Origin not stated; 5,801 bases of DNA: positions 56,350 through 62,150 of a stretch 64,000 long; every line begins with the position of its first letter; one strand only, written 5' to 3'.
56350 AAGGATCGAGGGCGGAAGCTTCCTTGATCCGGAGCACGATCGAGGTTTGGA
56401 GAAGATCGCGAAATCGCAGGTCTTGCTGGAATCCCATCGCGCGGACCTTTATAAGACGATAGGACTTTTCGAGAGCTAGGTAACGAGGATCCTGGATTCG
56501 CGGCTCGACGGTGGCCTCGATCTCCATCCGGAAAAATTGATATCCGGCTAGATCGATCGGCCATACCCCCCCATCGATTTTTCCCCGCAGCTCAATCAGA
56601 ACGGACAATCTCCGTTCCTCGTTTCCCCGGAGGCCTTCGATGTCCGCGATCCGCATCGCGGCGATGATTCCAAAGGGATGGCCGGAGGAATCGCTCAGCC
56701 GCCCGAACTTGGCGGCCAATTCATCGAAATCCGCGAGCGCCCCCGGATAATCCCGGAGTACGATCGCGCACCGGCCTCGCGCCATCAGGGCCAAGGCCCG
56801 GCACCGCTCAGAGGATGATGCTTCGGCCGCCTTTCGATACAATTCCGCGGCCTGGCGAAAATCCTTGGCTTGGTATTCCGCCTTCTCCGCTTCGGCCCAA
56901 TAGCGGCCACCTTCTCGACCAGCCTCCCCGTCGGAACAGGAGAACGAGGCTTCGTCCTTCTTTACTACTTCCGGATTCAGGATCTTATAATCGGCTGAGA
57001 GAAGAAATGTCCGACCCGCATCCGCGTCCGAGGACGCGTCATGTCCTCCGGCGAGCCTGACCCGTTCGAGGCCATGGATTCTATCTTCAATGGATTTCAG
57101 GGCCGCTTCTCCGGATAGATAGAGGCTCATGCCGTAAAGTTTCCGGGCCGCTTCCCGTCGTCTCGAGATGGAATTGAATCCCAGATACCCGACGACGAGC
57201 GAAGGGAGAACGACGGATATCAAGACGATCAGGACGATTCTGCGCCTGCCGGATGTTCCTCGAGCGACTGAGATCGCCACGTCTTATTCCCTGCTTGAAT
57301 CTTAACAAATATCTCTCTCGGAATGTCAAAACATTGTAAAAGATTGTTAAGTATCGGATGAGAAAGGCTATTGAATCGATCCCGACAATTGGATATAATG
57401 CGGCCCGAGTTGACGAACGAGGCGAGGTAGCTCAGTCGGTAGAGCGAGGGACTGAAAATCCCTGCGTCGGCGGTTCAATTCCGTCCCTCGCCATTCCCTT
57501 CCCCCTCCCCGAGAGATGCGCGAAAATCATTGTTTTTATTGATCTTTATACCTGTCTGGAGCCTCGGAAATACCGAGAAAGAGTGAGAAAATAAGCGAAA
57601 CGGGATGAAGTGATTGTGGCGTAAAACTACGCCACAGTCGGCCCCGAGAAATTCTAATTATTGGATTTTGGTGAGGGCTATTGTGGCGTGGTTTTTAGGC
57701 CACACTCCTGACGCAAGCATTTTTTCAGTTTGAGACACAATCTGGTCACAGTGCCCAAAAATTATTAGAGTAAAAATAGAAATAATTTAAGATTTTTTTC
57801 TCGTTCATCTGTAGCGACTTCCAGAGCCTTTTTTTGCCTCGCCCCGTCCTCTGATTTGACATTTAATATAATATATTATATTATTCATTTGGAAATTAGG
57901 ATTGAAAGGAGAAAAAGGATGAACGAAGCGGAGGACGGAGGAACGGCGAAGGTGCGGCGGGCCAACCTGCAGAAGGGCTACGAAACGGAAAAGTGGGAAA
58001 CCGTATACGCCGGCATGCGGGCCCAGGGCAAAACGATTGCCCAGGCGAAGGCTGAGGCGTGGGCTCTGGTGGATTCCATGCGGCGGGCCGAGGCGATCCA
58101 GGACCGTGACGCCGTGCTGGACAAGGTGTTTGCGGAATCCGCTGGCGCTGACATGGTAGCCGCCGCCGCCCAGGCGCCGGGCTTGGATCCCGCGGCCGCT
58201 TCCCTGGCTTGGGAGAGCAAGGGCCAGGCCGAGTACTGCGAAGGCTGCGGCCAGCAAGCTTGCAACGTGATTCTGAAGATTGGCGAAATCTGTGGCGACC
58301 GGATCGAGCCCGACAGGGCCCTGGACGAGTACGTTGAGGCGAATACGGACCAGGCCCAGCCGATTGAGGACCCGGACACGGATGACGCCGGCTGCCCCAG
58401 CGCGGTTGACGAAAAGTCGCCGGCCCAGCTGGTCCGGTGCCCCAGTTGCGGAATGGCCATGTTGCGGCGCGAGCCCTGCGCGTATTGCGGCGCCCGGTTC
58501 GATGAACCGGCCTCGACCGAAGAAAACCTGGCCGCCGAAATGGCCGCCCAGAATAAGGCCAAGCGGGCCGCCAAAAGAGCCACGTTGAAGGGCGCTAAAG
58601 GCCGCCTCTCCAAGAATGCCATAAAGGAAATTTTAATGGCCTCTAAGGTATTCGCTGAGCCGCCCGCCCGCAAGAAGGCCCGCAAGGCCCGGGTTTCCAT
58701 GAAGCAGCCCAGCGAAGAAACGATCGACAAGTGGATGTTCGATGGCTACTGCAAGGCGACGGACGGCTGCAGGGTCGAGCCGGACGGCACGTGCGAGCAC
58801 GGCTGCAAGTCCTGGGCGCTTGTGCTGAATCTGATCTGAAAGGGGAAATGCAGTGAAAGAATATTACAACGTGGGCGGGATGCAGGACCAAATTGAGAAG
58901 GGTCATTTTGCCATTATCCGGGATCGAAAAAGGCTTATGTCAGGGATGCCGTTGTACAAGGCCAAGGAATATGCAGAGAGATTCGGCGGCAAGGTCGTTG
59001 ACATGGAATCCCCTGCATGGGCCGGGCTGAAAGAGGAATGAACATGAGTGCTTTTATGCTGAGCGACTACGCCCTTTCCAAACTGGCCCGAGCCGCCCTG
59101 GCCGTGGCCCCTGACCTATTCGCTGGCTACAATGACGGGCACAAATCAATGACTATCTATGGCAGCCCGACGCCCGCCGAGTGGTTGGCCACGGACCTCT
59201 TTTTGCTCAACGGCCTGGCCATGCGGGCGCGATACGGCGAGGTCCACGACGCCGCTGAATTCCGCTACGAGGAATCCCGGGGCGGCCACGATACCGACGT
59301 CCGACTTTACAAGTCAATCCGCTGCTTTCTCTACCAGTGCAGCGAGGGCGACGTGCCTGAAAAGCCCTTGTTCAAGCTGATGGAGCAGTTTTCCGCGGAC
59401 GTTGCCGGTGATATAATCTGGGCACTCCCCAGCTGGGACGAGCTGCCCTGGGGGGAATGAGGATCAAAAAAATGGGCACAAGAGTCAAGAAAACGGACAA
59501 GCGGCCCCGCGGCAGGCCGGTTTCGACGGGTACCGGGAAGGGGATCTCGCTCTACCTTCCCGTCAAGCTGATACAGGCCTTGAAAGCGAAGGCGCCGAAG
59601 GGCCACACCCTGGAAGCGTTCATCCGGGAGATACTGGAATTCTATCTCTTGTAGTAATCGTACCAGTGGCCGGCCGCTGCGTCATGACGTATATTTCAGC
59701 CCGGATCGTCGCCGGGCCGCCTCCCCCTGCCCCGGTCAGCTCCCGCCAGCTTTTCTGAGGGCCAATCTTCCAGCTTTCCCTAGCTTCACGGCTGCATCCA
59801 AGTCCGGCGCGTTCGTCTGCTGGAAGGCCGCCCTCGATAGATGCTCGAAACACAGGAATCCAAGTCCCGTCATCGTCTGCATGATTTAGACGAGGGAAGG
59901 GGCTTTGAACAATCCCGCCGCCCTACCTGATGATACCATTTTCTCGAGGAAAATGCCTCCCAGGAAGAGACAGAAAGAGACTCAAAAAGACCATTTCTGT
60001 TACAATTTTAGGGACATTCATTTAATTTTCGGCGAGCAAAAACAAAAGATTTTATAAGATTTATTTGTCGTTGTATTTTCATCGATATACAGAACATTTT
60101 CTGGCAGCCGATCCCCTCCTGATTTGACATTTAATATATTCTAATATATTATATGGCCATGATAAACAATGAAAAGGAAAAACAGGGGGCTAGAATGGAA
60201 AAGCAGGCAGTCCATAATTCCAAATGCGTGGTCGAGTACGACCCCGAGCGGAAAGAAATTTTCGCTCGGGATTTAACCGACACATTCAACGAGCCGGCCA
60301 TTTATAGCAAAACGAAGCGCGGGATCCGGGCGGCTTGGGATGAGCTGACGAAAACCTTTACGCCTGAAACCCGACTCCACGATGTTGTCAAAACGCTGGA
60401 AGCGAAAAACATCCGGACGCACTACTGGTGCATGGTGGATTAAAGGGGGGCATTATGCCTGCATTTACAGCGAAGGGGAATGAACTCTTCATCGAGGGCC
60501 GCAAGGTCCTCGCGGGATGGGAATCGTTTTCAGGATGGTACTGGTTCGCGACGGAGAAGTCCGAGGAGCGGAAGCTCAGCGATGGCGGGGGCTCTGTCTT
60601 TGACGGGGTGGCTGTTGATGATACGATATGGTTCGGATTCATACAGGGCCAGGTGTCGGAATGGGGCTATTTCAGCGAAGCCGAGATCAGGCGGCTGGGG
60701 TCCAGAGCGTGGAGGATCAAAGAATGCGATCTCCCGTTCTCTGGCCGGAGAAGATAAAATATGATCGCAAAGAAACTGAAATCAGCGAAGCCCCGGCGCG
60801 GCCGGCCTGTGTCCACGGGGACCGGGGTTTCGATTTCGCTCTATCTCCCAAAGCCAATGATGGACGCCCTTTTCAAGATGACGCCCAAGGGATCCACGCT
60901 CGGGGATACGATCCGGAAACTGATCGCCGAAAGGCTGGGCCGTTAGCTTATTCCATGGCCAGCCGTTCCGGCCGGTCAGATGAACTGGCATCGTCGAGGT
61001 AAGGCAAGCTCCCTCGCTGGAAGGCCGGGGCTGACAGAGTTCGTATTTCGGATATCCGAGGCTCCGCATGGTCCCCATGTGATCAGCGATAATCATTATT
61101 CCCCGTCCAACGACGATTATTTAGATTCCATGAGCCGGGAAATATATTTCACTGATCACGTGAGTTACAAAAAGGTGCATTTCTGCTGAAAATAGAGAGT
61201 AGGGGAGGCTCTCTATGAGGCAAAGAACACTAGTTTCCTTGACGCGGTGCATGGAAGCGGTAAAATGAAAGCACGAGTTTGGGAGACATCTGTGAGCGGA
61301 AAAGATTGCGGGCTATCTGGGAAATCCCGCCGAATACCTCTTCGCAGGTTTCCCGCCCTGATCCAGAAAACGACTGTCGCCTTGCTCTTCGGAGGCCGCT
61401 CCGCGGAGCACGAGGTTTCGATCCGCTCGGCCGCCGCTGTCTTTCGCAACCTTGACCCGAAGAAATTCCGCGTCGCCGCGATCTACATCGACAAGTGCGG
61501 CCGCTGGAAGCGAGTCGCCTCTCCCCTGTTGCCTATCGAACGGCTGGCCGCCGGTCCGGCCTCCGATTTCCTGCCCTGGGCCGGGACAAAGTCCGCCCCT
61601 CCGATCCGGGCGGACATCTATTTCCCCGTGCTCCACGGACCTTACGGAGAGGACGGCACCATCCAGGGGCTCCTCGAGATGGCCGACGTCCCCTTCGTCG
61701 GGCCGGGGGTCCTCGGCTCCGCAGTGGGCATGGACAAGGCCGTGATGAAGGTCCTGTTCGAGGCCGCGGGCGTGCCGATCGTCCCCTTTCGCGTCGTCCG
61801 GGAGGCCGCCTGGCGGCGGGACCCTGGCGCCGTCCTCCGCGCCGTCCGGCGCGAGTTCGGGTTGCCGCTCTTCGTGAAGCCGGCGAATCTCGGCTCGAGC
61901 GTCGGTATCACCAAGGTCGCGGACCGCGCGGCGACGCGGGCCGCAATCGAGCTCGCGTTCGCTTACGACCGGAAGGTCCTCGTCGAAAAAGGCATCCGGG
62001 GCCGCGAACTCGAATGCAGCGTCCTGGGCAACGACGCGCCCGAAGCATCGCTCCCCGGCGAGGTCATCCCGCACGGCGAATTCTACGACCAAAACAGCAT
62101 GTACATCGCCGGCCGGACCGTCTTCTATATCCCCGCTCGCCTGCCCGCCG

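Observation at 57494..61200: tRNA-Phe-adjacent islet of small genes in two promoter-driven modules, lacking an integrase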

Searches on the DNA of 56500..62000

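Call 11: search_rna_families(source=window, start=56500, end=62000, threshold=evalue, max_evalue=1)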
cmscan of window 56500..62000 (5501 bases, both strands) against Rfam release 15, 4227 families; matches with E-value up to 1: 1.
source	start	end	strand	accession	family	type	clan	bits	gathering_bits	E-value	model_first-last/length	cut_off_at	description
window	57421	57493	+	RF00005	tRNA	Gene; tRNA;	CL00001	71.4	29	1.1e-14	1-71/71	no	tRNA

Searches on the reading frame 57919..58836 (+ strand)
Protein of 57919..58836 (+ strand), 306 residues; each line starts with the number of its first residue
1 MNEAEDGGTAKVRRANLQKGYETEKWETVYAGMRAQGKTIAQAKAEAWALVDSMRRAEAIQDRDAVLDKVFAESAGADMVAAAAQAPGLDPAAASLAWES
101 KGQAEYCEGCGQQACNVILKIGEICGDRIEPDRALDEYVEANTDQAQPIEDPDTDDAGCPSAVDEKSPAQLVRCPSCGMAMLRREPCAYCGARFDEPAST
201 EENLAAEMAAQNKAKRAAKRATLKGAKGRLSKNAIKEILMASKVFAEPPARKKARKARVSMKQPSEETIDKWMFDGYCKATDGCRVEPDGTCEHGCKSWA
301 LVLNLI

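Call 7: search_protein_families(library=pfam, proteins=[window:57919-58836:+], max_evalue=1)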
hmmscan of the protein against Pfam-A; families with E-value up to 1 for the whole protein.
window:57919-58836:+ (306 aa): 5 families
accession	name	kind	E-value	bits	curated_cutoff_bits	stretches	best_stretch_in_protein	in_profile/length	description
PF01783.29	Ribosomal_L32p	-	0.0069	17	21.3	1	166-191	22-46/56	Ribosomal L32p protein family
PF06676.16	DUF1178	-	0.14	13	31.6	1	162-233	23-95/147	Protein of unknown function (DUF1178)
PF12773.13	DZR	-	0.32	11.6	27.3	0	170-195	11-35/45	Double zinc ribbon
PF01485.27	IBR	-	0.35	11.4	24.3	0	158-198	25-63/65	IBR domain, a half RING-finger domain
PF24292.1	DUF7479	-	0.54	10.8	27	1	165-184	24-43/60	Domain of unknown function (DUF7479)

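Call 8: search_protein_families(library=phrogs, proteins=[window:57919-58836:+], max_evalue=1)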
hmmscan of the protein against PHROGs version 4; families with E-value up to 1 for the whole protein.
window:57919-58836:+ (306 aa): 5 families
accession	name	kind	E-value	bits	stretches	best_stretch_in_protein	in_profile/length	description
phrog_4852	-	unknown function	0.012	16.3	1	171-216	13-60/194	-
phrog_10210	-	unknown function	0.049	14.2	1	168-193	12-37/39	-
phrog_18281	-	unknown function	0.17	12.9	1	190-214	36-60/70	-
phrog_20750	-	unknown function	0.21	12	1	213-251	14-52/207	-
phrog_26308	-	unknown function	0.31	11.4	1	9-105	114-210/339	-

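Call 12: find_encoding_contigs(protein=window:57919-58836:+, flank=10000, max_places=6)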
Protein window:57919-58836:+ (306 aa): 3 contigs read that carry it; 1 place shown.
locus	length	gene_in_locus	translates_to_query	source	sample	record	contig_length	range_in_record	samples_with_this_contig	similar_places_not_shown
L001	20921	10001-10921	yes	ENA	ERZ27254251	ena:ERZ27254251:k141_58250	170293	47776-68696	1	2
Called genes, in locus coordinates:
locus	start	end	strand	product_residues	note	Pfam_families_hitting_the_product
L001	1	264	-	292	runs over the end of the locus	PF03755:YicC-like_N, PF08340:YicC-like_C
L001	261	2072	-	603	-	PF00664:ABC_membrane, PF02463:SMC_N (weak), PF00005:ABC_tran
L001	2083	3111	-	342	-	PF01118:Semialdhyde_dh (weak), PF02774:Semialdhyde_dhC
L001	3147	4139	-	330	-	PF20706:GT4-conflict, PF00534:Glycos_transf_1, PF13692:Glyco_trans_1_4, PF13524:Glyco_trans_1_2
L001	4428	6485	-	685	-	PF13174:TPR_6 (faint), PF00930:DPPIV_N (faint), PF25174:Beta-prop_THOC3 (faint), PF26550:Tricorn_2nd (weak), PF26549:Tricorn_N, PF07676:PD40 (weak), PF23381:Beta-prop_IFT122_1st, PF26549:Tricorn_N (weak)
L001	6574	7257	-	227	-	PF00072:Response_reg, PF00486:Trans_reg_C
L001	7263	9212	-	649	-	PF00512:HisKA, PF02518:HATPase_c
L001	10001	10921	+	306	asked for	-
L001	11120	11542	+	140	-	-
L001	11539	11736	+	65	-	-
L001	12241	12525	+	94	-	-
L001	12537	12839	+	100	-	-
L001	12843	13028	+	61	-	-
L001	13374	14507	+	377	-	PF01820:Dala_Dala_lig_N, PF02222:ATP-grasp (weak), PF02786:CPSase_L_D2 (faint), PF07478:Dala_Dala_lig_C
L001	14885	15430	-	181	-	PF00574:CLP_protease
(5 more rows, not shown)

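Call 15: find_homologous_proteins(query=window:57919-58836:+, max_evalue=0.01)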
Query window:57919-58836:+ (306 aa): 5 proteins with E <= 0.01 among 4592 candidates.
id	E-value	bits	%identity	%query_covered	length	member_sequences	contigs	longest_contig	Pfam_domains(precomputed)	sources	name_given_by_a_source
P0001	1.2e-198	677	100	100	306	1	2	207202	-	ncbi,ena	-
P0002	9.5e-109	382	64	100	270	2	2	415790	-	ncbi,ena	-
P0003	5.1e-11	61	40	34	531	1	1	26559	-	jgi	jgi:Zn finger protein HypA/HybF involved in hydrogenase expression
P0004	4.2e-9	55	59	16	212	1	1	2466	-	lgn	-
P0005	3.3e-8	52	33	43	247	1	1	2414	-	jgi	jgi:hypothetical protein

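Call 16: find_encoding_contigs(protein=P0002, flank=10000, max_places=4)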
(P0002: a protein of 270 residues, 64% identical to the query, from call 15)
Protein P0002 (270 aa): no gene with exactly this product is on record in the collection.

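Call 17: find_encoding_contigs(protein=P0003, flank=10000, max_places=4)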
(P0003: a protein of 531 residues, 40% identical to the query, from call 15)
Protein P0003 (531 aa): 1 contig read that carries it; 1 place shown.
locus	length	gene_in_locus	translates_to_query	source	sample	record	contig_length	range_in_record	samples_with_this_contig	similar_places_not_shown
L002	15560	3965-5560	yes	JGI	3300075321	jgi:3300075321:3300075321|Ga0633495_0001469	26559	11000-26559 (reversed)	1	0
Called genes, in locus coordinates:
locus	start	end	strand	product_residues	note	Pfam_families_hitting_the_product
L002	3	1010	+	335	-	?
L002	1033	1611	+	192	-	PF23849:Phage_TTP_2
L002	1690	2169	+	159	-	PF02945:Endonuclease_7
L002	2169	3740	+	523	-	PF07230:Portal_T4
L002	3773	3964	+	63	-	-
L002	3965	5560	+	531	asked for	-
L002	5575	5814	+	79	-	-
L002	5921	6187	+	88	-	-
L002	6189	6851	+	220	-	PF03420:Peptidase_S77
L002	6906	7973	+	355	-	PF25623:T4_CASP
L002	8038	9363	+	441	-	PF07068:Gp23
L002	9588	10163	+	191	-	-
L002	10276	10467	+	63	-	-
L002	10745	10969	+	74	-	-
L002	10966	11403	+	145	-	PF11056:UvsY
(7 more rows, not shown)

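Call 33: list_cluster_members(proteins=[P0002, P0007, P0008, P0001, P0006])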
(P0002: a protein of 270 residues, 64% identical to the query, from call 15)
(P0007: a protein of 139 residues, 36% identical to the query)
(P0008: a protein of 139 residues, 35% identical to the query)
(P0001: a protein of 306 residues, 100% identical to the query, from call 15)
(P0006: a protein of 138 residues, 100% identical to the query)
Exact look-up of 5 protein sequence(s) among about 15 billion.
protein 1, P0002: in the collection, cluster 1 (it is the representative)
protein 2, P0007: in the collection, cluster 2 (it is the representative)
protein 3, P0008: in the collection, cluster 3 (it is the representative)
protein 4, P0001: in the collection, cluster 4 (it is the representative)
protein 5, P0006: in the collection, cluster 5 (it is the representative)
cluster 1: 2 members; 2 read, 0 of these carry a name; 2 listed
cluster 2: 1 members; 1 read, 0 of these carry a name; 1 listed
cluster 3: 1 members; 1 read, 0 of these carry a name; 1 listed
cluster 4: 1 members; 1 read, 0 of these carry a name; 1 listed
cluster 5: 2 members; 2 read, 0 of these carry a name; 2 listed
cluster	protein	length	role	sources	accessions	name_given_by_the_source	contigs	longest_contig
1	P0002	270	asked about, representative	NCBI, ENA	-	-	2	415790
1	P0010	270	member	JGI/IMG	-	-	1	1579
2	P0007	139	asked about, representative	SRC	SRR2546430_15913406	-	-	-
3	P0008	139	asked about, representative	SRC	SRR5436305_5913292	-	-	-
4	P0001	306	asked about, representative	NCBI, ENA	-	-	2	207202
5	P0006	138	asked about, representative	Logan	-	-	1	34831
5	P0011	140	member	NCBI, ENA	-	-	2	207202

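Call 48: search_solved_structures(query=window:57919-58836:+, max_evalue=10)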
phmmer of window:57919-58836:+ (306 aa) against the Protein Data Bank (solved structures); distinct sequences matched with E-value up to 10: 1.
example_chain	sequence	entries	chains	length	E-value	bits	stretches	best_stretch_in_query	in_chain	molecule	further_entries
3kd7_A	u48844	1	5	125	0.8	12.5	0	89-120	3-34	CTPR390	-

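Call 51: find_related_loci(query=A4, collection=viral_contigs, flank=8000)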
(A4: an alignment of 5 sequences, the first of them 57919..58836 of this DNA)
Query A4 (306 aa) in viral_contigs; peptide patterns used: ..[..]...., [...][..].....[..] (x = any residue, [..] = any of these).
56 stretches matched a pattern; 33 encode a relative of the query (tblastn E <= 1e-3); 33 distinct loci.
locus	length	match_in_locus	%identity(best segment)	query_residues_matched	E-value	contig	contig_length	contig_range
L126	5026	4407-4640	46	224-306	5e-17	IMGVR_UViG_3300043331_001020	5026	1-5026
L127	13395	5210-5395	49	238-306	2e-16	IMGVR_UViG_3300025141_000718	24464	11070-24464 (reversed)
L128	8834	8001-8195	52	240-306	2e-15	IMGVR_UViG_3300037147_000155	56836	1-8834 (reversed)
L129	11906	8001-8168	57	251-306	4e-15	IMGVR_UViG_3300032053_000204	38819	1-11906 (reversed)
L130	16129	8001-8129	63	264-306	5e-14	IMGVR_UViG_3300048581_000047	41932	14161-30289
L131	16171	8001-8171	49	250-306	7e-14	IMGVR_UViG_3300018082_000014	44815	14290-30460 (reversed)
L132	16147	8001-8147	63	258-306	1e-13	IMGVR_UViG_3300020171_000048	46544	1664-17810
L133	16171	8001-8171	56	251-306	1e-13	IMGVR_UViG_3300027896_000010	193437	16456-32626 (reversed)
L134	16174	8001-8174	48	249-306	3e-13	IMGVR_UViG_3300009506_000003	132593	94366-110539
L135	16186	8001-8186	44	245-306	4e-13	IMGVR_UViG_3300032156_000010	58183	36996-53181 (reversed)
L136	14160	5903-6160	38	214-306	3e-12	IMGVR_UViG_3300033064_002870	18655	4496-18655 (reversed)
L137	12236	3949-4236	34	216-306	4e-11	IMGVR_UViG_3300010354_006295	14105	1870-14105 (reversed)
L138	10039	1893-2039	49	259-306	4e-11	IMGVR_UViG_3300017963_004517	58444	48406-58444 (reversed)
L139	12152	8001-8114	68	262-299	4e-11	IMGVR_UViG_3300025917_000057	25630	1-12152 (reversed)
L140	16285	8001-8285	36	201-306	5e-11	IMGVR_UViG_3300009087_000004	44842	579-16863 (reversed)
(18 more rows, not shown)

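Call 95: search_protein_families(library=padloc, proteins=[window:57919-58836:+], max_evalue=1)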
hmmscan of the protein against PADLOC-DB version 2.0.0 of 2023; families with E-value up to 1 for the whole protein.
window:57919-58836:+ (306 aa): 0 families

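Call 96: search_protein_families(library=ncbifam, proteins=[window:57919-58836:+], max_evalue=1)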
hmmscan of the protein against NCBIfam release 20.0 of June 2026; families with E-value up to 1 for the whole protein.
window:57919-58836:+ (306 aa): 0 families

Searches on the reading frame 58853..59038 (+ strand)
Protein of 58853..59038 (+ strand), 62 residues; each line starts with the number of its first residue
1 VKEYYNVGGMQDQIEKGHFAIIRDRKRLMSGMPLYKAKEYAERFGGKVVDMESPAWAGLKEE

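Call 7: search_protein_families(library=pfam, proteins=[window:58853-59038:+], max_evalue=1)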
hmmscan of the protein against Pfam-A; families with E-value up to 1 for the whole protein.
window:58853-59038:+ (62 aa): 1 family
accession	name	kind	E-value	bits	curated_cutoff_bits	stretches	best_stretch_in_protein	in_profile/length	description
PF18298.6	NusG_add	-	0.054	14.2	27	1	25-52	50-77/109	NusG additional domain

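Call 8: search_protein_families(library=phrogs, proteins=[window:58853-59038:+], max_evalue=1)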
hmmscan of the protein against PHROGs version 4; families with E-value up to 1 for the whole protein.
window:58853-59038:+ (62 aa): 0 families

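Call 95: search_protein_families(library=padloc, proteins=[window:58853-59038:+], max_evalue=1)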
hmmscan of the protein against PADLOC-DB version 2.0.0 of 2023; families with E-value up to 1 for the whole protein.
window:58853-59038:+ (62 aa): 0 families

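Call 96: search_protein_families(library=ncbifam, proteins=[window:58853-59038:+], max_evalue=1)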
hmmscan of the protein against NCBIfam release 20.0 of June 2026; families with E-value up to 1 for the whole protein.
window:58853-59038:+ (62 aa): 4 families
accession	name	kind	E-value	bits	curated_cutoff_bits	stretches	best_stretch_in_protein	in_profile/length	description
NF006054.0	PRK08202.1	equivalog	0.027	14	218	1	7-54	116-161/274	purine-nucleoside phosphorylase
TIGR01700.1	PNPH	equivalog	0.042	13.3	293.35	1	7-53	92-136/249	purine nucleoside phosphorylase I, inosine and guanosine-specific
TIGR00752.1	slp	superfamily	0.065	12.6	88.45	1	12-52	23-61/182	Slp family lipoprotein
TIGR01697.1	PNPH-PUNA-XAPA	subfamily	0.15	11.4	197.1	1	7-53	92-136/247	inosine/guanosine/xanthosine phosphorylase family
